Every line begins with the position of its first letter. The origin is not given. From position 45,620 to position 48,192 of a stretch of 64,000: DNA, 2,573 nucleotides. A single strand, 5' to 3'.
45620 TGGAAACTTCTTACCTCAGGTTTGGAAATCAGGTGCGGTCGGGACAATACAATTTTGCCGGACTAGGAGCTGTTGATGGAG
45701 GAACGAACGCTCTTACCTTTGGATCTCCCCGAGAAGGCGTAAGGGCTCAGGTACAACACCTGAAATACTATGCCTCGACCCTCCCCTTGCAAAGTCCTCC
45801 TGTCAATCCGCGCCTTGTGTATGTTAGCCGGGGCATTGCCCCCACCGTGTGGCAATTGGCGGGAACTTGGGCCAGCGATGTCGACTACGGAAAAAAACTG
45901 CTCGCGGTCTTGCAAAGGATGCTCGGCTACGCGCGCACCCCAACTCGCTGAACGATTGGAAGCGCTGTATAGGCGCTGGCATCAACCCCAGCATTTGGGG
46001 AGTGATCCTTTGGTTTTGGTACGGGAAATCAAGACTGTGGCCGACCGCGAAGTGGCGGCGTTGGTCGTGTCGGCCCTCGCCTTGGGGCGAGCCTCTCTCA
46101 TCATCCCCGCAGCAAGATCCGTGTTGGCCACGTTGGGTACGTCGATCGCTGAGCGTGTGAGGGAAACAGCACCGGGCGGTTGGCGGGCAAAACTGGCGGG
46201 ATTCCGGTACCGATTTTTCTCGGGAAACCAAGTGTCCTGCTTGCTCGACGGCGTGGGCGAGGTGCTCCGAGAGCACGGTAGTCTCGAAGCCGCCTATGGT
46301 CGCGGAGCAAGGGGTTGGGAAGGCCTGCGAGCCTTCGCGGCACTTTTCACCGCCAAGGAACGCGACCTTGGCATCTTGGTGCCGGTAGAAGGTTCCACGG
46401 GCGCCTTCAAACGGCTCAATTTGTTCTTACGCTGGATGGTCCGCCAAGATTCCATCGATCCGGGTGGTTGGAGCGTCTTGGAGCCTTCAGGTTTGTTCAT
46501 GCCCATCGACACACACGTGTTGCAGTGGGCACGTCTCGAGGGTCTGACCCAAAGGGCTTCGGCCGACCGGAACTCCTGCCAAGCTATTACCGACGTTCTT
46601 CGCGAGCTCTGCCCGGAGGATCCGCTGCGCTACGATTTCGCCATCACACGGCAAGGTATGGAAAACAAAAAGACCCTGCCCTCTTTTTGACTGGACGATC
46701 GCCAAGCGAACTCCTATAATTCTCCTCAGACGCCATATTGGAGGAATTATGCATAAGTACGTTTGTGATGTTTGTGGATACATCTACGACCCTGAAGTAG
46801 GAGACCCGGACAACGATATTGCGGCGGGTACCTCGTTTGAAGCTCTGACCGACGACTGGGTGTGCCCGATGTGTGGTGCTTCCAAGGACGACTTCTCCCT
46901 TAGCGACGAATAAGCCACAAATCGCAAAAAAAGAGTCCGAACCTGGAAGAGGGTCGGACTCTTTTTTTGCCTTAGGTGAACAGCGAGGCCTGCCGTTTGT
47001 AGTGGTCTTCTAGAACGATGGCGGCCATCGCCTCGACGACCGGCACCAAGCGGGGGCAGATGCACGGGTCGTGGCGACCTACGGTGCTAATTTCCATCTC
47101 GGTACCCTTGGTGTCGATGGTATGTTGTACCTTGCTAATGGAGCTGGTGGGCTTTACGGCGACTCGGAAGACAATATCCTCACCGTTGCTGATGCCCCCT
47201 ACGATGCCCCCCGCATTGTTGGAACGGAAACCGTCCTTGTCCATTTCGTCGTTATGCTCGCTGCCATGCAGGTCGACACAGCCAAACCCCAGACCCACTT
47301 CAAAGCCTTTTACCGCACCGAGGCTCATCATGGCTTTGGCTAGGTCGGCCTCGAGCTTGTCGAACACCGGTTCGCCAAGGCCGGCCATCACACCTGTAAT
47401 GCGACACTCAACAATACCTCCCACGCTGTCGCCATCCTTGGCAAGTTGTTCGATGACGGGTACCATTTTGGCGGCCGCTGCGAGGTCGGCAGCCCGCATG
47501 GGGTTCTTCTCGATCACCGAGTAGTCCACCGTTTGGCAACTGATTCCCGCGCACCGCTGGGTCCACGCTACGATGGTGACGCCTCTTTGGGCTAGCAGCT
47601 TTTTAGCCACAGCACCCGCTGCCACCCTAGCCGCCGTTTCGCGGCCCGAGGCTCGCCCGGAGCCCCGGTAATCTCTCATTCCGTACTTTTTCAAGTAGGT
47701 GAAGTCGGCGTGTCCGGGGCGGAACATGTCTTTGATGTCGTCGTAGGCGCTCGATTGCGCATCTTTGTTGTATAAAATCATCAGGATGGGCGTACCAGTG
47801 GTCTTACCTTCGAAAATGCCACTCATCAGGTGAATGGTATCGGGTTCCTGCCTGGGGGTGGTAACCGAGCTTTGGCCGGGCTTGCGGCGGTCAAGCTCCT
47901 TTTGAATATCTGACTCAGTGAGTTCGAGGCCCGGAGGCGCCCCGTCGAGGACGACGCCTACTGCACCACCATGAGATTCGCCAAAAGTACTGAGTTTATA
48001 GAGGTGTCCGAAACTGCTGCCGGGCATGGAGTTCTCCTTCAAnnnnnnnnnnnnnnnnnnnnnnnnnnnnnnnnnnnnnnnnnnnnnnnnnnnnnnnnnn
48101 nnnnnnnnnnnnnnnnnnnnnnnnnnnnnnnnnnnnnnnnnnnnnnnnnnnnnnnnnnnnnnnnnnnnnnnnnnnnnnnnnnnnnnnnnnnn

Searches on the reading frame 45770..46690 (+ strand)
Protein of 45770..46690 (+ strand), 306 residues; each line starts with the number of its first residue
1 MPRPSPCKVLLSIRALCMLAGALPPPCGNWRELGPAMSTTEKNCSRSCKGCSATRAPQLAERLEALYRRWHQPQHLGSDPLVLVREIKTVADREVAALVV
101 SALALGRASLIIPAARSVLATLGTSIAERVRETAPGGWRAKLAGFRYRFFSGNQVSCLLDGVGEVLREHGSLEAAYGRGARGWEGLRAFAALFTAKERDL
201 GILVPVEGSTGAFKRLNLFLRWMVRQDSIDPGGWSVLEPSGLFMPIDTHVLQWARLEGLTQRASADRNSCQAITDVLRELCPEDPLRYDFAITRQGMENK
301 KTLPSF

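Call 64: search_protein_families(library=pfam, proteins=[window:45770-46690:+], max_evalue=0.00001)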
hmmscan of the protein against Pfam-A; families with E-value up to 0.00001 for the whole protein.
window:45770-46690:+ (306 aa): 1 family
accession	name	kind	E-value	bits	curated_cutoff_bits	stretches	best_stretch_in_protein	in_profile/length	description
PF09674.15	DUF2400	-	1e-56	193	25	1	79-298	1-225/225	Protein of unknown function (DUF2400)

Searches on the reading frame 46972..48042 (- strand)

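Call 64: search_protein_families(library=pfam, proteins=[window:46972-48042:-], max_evalue=0.00001)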
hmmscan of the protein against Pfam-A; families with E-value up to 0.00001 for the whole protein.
window:46972-48042:- (356 aa): 1 family
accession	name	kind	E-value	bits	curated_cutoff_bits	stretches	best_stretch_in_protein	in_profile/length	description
PF01264.26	Chorismate_synt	-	5.3e-138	459.6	27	1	16-347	2-325/327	Chorismate synthase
